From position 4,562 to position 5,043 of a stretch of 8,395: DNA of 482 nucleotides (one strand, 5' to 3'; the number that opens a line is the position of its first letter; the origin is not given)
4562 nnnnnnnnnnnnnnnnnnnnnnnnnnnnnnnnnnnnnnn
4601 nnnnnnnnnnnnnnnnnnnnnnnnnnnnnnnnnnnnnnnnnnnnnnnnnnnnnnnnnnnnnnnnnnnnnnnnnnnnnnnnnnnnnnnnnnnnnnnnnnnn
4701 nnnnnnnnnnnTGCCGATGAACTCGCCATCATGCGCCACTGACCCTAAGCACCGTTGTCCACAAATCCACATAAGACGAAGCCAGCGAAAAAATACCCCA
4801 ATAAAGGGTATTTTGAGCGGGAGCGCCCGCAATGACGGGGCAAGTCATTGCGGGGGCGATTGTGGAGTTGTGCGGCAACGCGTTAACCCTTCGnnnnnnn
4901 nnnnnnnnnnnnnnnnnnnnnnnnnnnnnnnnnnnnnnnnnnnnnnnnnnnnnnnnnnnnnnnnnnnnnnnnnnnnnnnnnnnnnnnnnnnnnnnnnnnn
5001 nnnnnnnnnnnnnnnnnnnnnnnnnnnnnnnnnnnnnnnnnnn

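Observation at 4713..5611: Two ~178-bp structured direct repeats bracket a small secreted-protein gene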

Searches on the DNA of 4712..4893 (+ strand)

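Call 5: search_dna_similar(query=window:4712-4893:+, collection=ecoli_genomes, mode=near, max_rows=40)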
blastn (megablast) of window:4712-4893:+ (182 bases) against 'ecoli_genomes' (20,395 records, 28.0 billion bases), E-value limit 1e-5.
Records with a match: 2; places in all: 4; records where one place covers at least 80% of the query: 2.
Genomes with a match: 2 of 5426; with a place that covers at least 80% of the query: 2. Places per genome that has any: lowest 2, median 2, highest 2. On chromosomes: 0 places; on plasmids: 4.
Best place of each record, by identity: >=99% 1; 95-99% 1.
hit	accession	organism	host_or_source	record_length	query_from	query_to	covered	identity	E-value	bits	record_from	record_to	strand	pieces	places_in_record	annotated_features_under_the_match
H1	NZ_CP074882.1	Escherichia coli strain 2010C_5028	Homo sapiens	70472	1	182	100%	100.0%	1e-89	337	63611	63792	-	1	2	none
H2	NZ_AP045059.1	Escherichia coli strain JNE25-005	Homo sapiens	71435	1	182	100%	97.3%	3e-81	309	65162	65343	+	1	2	none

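Call 6: get_annotated_region(hit=H1, flank=8000)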
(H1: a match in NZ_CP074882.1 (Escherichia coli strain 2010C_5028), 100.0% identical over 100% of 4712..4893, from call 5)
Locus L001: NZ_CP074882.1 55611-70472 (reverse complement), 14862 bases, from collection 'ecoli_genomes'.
description: Escherichia coli strain 2010C_5028 plasmid p2010C_5028-3, complete sequence
organism: Escherichia coli strain 2010C_5028 (NCBI taxid 562)
replicon: plasmid p2010C_5028-3; assembly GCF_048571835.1
host: Homo sapiens; source: missing; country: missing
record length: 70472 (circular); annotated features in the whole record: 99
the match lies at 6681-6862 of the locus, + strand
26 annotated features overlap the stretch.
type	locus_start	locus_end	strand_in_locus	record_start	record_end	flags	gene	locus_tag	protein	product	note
CDS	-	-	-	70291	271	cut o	-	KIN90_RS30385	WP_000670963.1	acyltransferase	-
CDS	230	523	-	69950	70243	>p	-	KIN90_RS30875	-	hypothetical protein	incomplete; partial in the middle of a contig; missing C-terminus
CDS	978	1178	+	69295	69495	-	-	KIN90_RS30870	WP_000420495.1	microcin B17 family TOMM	-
CDS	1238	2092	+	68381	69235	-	-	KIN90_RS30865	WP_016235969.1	McbB family protein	-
CDS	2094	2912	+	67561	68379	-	-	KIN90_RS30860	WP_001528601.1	SagB/ThcOx family dehydrogenase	-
CDS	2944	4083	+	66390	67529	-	-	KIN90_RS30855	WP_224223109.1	YcaO-like family protein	-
CDS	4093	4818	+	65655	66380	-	mcbE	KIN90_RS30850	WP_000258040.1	microcin B17 immunity protein McbE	-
CDS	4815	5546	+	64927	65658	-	-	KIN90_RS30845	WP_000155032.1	ATP-binding cassette domain-containing protein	-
CDS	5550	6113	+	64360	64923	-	-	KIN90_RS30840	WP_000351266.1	pentapeptide repeat-containing protein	-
CDS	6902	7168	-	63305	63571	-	-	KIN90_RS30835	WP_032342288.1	hypothetical protein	-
CDS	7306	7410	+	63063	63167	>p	-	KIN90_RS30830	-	hypothetical protein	incomplete; partial in the middle of a contig; missing N-terminus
CDS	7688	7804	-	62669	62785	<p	-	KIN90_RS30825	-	arylsulfatase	incomplete; partial in the middle of a contig; missing N-terminus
CDS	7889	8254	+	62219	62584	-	-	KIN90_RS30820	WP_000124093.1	hypothetical protein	-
CDS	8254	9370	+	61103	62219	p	-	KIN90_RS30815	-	IS91 family transposase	frameshifted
CDS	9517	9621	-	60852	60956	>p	-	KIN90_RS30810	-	3'-5' exonuclease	incomplete; partial in the middle of a contig; missing C-terminus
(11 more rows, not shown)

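Call 7: search_dna_similar(query=window:4712-4893:+, collection=plasmids, mode=distant, max_rows=60)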
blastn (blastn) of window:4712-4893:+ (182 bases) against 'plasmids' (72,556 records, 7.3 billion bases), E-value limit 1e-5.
Records with a match: 2; places in all: 4; records where one place covers at least 80% of the query: 1.
Best place of each record, by identity: 80-90% 2.
By first word of the organism name: Plesiomonas 2.
By predicted mobility (MOB-suite, as given by PLSDB): non-mobilizable 2.
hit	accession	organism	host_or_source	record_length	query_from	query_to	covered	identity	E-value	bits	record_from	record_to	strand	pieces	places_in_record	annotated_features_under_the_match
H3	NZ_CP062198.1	Plesiomonas shigelloides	Gentoo penguin,feces,feces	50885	1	182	100%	89.6%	8e-62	243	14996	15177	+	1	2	hypothetical protein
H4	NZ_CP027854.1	Plesiomonas shigelloides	whole organism,catfish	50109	41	181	77%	87.3%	1e-40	172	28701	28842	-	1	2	none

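Call 8: get_annotated_region(hit=H3, flank=6000)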
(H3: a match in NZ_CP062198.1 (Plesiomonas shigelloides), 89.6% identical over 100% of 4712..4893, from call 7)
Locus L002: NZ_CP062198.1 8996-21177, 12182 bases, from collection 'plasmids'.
description: Plesiomonas shigelloides strain P5462 plasmid p2, complete sequence
organism: Plesiomonas shigelloides (NCBI taxid 703)
taxonomy: Bacteria; Pseudomonadota; Gammaproteobacteria; Enterobacterales; Enterobacteriaceae; Plesiomonas; Plesiomonas shigelloides
host: -; source: Gentoo penguin,feces,feces; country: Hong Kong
typing (MOB-suite, as given by PLSDB): non-mobilizable
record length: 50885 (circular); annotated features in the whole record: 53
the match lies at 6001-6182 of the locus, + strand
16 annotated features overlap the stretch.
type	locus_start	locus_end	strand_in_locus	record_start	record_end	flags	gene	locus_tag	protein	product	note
CDS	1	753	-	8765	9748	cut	-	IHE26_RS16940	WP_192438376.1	MDR family oxidoreductase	-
CDS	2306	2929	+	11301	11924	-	-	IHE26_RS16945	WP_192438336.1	hypothetical protein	-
CDS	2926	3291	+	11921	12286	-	-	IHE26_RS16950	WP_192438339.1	hypothetical protein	-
CDS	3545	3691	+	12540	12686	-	-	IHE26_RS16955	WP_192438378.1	H-NS family nucleoid-associated regulatory protein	GO:0006355 - regulation of DNA-templated transcription [Evidence IEA]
CDS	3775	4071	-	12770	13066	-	-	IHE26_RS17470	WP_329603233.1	Hok/Gef family protein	-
CDS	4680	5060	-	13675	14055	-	-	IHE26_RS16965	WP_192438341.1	NirD/YgiW/YdeI family stress tolerance protein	-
CDS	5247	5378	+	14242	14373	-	-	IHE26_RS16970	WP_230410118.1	DUF1187 family protein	-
CDS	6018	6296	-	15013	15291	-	-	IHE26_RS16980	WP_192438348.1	hypothetical protein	-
CDS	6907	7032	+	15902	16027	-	-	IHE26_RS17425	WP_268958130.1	hypothetical protein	-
CDS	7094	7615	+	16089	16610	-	-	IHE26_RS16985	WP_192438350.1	J domain-containing protein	GO:0006457 - protein folding [Evidence IEA]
CDS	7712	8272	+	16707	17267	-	-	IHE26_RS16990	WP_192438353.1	hypothetical protein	-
CDS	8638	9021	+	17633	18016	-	-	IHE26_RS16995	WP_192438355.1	hypothetical protein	-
CDS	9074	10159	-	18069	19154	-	-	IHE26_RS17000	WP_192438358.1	type IV secretion system protein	-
CDS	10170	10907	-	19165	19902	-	virB5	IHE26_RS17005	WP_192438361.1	P-type DNA transfer protein VirB5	-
CDS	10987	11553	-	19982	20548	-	-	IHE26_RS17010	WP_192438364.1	hypothetical protein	-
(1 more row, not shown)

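Call 9: get_annotated_region(hit=H4, flank=6000)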
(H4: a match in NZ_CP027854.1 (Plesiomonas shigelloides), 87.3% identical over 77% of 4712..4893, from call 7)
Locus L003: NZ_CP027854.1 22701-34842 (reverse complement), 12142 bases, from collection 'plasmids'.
description: Plesiomonas shigelloides strain MS-17-188 plasmid pPS-MS-17-188-2, complete sequence
organism: Plesiomonas shigelloides (NCBI taxid 703)
taxonomy: Bacteria; Pseudomonadota; Gammaproteobacteria; Enterobacterales; Enterobacteriaceae; Plesiomonas; Plesiomonas shigelloides
host: -; source: whole organism,catfish; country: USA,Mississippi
typing (MOB-suite, as given by PLSDB): non-mobilizable
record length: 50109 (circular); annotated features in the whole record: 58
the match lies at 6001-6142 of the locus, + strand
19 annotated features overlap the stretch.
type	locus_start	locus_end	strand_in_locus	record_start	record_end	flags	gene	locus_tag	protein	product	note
CDS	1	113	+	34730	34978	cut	-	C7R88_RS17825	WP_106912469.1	hypothetical protein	-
CDS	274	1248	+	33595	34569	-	-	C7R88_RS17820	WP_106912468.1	hypothetical protein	-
CDS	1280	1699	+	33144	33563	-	-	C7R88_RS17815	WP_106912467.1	H-NS family nucleoid-associated regulatory protein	GO:0006355 - regulation of DNA-templated transcription [Evidence IEA]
CDS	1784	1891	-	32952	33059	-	-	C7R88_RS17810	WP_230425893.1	hypothetical protein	-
CDS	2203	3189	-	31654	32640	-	-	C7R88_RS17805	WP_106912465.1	caspase family protein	-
CDS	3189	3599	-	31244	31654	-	-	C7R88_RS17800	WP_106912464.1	TIR domain-containing protein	-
CDS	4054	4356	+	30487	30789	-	-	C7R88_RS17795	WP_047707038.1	type II toxin-antitoxin system HigB family toxin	-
CDS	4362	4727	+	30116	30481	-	-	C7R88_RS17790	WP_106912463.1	transcriptional regulator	-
CDS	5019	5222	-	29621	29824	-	-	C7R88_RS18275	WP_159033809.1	hypothetical protein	-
CDS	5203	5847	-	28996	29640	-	-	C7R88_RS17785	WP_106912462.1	mobilome CxxCx(11)CxxC protein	-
CDS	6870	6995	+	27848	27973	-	-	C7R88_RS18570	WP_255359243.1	hypothetical protein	-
CDS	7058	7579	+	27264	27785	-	-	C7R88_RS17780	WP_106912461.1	DnaJ domain-containing protein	-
CDS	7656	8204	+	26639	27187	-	-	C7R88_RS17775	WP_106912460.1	hypothetical protein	-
CDS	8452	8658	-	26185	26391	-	-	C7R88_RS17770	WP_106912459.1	YqaE/Pmp3 family membrane protein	-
CDS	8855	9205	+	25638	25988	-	-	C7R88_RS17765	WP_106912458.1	hypothetical protein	-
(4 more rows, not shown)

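Call 10: get_annotated_region(hit=H2, flank=6000)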
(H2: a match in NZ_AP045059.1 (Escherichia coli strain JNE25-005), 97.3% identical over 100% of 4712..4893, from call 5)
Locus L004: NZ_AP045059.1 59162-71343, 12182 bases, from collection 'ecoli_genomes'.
description: Escherichia coli strain JNE25-005 plasmid pJNE25-005_2, complete sequence
organism: Escherichia coli strain JNE25-005 (NCBI taxid 562)
replicon: plasmid pJNE25-005_2; assembly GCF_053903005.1
host: Homo sapiens; source: -; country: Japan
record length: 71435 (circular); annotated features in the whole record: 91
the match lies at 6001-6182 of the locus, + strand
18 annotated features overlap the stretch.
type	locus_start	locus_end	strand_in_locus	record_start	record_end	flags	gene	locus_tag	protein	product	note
CDS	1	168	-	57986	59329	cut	-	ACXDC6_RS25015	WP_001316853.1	esterase-like activity of phytase family protein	-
CDS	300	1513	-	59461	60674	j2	-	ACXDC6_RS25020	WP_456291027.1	IS3 family transposase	programmed frameshift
sequence_feature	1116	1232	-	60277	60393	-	-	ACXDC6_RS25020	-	-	AL1L pseudoknot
CDS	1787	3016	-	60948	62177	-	-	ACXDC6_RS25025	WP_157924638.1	two-partner secretion domain-containing protein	-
CDS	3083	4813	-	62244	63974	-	-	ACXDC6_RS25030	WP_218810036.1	POTRA domain-containing protein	-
CDS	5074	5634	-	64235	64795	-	-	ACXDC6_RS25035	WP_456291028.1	type VI secretion system contractile sheath domain-containing protein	-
CDS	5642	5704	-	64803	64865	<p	-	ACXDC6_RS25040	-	type VI secretion system contractile sheath small subunit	incomplete; partial in the middle of a contig; missing C-terminus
CDS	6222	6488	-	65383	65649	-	-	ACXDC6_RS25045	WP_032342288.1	hypothetical protein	-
CDS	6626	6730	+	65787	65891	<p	-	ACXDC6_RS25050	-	hypothetical protein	incomplete; partial in the middle of a contig; missing N-terminus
CDS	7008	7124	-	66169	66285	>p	-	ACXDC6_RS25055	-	arylsulfatase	incomplete; partial in the middle of a contig; missing N-terminus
CDS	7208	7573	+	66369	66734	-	-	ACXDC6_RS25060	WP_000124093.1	hypothetical protein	-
CDS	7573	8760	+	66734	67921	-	-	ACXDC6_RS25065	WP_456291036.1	IS91-like element IS91 family transposase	-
CDS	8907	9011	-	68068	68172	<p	-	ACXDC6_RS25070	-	3'-5' exonuclease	incomplete; partial in the middle of a contig; missing C-terminus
CDS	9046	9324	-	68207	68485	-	yacB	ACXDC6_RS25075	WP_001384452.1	type II toxin-antitoxin system toxin YacB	-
CDS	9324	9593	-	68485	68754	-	yacA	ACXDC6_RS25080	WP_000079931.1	type II toxin-antitoxin system antitoxin YacA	-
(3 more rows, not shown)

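Call 22: search_dna_similar(query=window:4745-4885:+, collection=ecoli_genomes, mode=distant, max_evalue=0.01, max_rows=40)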
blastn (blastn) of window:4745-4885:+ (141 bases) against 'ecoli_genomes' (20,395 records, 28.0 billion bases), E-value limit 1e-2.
Records with a match: 2; places in all: 4; records where one place covers at least 80% of the query: 2.
Genomes with a match: 2 of 5426; with a place that covers at least 80% of the query: 2. Places per genome that has any: lowest 2, median 2, highest 2. On chromosomes: 0 places; on plasmids: 4.
Best place of each record, by identity: >=99% 1; 95-99% 1.
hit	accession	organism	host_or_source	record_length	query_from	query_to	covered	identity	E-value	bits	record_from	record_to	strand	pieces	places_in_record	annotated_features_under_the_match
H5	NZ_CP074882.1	Escherichia coli strain 2010C_5028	Homo sapiens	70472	1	141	100%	100.0%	4e-65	255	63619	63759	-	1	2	none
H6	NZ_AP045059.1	Escherichia coli strain JNE25-005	Homo sapiens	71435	1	141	100%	96.5%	4e-58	233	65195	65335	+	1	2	none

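Call 23: search_dna_similar(query=window:4745-4885:+, collection=phages, mode=distant, max_evalue=0.1, max_rows=30)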
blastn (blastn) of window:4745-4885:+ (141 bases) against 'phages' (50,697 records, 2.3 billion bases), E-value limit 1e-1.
No match.

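Call 46: build_rna_model(alignment_id=A2)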
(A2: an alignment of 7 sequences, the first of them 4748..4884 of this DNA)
Model R1 built from alignment A2 (7 sequences, 148 columns); structure: RNAalifold consensus.
model positions 137; base pairs 37; branch points 1; effective number of sequences 0.95; information 0.589 bits per position. Calibrated on 0.2 Mb of random sequence (short: E-values are rough).
structure used (alignment columns):
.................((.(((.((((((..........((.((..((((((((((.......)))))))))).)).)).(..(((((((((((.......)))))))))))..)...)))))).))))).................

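Call 48: search_with_rna_model(model_id=R1, sources=[window, L002, L003, L018, L019, L020, L021, L013, L012], max_evalue=10)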
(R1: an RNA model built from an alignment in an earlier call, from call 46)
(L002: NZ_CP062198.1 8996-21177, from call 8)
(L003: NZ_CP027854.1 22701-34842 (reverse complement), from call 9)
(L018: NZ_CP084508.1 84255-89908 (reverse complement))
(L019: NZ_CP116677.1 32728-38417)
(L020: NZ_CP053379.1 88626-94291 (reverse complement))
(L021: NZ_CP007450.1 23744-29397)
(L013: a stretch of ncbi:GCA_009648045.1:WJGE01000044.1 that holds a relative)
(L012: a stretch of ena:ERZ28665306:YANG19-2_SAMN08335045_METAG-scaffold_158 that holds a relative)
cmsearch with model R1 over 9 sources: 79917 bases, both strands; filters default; matches with E-value up to 10: 12.
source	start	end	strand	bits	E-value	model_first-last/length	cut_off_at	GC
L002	6037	6173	+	167.7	1.1e-42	1-137/137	no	0.51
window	5469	5605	+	165.6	4e-42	1-137/137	no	0.55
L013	5595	5731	-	165.6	4e-42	1-137/137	no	0.55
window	4748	4884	+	165.3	4.7e-42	1-137/137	no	0.54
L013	6316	6452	-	165.3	4.7e-42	1-137/137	no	0.54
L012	5595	5731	-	158.7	2.8e-40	1-137/137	no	0.55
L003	5997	6134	+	155.9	1.6e-39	1-137/137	no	0.53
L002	8315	8451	-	152.8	1.1e-38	1-137/137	no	0.45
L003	8251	8383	-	152.4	1.5e-38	1-137/137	no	0.49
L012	6316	6448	-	69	3.5e-16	1-137/137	no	0.53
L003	4744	4860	+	25.3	0.00019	1-137/137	no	0.47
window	5378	5396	+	7.9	9.1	84-102/137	no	0.74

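Call 50: search_with_rna_model(model_id=R1, source=L003, start=4600, end=5000, max_evalue=10, show_alignments=2, filters=off)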
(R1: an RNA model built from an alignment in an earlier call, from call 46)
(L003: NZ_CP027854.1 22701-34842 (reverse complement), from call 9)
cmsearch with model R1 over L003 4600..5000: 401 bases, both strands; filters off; matches with E-value up to 10: 9.
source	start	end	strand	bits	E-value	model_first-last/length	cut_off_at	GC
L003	4744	4860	+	25.4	9.5e-07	1-137/137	no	0.47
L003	4838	4909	-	5.9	0.16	1-137/137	no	0.36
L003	4698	4726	-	3.5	0.69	42-69/137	no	0.31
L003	4684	4728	+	3.1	0.89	1-137/137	no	0.31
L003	4868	4906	+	1.8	2.1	1-137/137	no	0.38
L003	4646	4683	-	1.7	2.1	1-137/137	no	0.29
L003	4942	4970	+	-0.3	7.4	39-70/137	no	0.34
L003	4769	4794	-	-0.3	7.5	1-137/137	no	0.42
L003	4939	4974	-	-0.7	9.7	1-137/137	no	0.36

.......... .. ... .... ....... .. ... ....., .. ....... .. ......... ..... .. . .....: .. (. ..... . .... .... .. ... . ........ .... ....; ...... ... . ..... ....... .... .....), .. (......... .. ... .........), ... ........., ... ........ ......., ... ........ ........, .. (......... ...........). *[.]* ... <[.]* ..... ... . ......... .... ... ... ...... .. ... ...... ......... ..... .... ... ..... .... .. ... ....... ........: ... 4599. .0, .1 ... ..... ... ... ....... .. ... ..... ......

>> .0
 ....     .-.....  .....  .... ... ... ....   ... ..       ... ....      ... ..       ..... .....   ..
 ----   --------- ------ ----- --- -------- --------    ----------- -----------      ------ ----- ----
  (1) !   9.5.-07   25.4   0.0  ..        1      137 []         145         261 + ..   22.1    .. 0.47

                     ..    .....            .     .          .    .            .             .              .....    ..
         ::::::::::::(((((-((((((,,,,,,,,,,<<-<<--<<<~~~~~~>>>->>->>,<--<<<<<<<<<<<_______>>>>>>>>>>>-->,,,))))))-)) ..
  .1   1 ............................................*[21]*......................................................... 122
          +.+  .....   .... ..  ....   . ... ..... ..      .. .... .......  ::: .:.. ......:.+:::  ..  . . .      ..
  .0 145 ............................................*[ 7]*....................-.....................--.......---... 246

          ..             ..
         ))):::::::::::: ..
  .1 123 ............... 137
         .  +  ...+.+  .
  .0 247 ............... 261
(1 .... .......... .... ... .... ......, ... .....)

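Call 58: search_with_rna_model(model_id=R1, source=L022, max_evalue=10, show_alignments=3)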
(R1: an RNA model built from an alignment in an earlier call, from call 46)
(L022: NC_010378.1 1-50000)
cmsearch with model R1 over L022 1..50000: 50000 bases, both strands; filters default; matches with E-value up to 10: 0.
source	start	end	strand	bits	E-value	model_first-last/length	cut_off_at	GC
